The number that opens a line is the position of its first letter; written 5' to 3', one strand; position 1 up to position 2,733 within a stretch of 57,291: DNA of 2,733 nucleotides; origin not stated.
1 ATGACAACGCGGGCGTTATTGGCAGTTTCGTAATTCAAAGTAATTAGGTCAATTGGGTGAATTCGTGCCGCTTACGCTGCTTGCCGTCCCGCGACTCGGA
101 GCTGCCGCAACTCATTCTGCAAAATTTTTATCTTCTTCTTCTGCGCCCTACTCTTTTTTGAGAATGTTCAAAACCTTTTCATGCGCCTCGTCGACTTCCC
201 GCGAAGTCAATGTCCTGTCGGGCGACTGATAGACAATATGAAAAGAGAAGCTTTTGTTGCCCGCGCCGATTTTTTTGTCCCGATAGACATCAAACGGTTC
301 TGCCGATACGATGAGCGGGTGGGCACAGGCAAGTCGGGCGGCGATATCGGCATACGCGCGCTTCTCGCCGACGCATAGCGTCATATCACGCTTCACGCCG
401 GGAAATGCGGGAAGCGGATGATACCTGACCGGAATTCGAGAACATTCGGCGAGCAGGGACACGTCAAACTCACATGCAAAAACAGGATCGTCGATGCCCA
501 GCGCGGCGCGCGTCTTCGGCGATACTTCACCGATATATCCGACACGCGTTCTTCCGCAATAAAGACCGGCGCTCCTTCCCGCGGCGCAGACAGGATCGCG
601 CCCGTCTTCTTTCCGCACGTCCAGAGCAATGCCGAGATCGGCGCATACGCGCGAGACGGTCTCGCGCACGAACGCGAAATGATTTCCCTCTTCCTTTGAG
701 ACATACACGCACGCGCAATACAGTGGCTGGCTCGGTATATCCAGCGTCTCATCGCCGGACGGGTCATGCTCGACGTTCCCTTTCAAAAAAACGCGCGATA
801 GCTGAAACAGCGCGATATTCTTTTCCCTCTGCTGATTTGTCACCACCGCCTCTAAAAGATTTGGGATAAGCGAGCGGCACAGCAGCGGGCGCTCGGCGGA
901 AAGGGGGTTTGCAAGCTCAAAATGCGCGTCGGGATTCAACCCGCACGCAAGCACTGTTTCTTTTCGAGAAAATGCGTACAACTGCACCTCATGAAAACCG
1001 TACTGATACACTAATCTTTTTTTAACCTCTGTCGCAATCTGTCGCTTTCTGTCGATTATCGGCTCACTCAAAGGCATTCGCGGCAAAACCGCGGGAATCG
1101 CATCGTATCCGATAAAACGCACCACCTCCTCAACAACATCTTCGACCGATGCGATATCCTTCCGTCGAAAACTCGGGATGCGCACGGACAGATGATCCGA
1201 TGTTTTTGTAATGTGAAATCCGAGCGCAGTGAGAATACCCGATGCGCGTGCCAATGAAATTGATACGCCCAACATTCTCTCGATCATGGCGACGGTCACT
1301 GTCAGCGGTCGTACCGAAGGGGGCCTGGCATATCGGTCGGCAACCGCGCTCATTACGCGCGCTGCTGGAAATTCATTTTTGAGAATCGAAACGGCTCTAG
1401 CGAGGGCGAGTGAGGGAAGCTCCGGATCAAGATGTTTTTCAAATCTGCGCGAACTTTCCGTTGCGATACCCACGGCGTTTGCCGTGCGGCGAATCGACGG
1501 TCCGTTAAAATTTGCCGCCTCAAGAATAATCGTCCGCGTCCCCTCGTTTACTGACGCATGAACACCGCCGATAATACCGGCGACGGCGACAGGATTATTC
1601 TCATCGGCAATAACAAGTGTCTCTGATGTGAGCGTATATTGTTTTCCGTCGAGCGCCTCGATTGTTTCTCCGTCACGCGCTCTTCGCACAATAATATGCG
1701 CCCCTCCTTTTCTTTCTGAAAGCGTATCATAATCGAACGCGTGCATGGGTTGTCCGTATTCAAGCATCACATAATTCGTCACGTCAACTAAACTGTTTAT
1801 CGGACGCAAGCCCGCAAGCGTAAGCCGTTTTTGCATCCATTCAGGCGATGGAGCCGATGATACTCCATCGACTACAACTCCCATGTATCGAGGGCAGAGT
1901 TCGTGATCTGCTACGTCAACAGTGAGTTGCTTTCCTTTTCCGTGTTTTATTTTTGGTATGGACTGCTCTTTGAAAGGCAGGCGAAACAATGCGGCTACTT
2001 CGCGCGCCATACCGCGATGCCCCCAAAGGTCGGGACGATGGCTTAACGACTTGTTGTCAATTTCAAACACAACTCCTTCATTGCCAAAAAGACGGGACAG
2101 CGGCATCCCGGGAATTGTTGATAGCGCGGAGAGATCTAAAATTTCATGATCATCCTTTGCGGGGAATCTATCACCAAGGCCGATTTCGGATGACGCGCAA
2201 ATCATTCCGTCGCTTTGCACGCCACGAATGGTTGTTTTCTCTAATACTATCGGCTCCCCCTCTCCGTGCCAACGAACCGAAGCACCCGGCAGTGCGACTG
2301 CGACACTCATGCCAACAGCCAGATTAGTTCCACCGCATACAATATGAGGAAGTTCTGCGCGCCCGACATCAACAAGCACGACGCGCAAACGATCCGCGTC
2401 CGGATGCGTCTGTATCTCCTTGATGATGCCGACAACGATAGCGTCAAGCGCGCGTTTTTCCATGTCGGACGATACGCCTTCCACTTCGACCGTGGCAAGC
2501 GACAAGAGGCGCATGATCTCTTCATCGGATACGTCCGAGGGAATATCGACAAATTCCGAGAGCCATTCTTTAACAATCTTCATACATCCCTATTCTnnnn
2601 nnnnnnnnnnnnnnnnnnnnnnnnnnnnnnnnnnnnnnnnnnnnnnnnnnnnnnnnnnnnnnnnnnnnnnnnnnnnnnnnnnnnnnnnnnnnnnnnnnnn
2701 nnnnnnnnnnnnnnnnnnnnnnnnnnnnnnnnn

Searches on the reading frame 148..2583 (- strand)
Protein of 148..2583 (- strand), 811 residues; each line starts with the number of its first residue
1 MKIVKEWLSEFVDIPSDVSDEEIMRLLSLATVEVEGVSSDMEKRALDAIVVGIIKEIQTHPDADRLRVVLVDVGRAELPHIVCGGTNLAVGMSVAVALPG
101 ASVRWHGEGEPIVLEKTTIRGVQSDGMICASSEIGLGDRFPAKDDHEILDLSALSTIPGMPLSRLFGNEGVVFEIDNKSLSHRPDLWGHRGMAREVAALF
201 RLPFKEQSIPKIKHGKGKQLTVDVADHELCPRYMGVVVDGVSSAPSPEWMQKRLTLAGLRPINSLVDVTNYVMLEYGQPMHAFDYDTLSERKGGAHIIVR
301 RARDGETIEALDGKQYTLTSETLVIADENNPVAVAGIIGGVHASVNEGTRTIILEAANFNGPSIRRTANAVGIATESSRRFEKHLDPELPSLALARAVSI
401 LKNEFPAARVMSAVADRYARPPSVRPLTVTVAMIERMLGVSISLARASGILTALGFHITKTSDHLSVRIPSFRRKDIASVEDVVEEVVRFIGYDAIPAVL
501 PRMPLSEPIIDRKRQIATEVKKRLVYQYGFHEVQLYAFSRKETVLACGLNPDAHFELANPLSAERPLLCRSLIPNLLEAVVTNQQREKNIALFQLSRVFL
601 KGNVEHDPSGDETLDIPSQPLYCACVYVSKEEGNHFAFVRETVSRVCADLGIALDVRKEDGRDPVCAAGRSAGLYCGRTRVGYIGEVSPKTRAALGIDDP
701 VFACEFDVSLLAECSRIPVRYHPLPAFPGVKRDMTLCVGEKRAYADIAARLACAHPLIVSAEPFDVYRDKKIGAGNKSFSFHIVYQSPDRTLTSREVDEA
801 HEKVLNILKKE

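Call 22: search_protein_families(library=pfam, proteins=[window:148-2583:-], max_evalue=0.001)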
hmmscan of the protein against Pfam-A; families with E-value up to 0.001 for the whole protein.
window:148-2583:- (811 aa): 5 families
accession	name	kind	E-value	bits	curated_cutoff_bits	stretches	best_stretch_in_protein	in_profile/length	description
PF03483.22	B3_4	-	1.1e-65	220.9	29.3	1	230-402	2-170/174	B3/4 domain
PF17759.6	tRNA_synthFbeta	-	8.2e-33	114.1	22.4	1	496-708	1-214/214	Phenylalanyl tRNA synthetase beta chain CLM domain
PF03147.19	FDX-ACB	-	2.6e-20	73.1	31.1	1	725-811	1-88/94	Ferredoxin-fold anticodon binding domain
PF03484.21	B5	-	2.9e-16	59.9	28.6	1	428-493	2-67/67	tRNA synthetase B5 domain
PF01588.26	tRNA_bind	-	1.6e-13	50.9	27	1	49-136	1-77/96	Putative tRNA binding domain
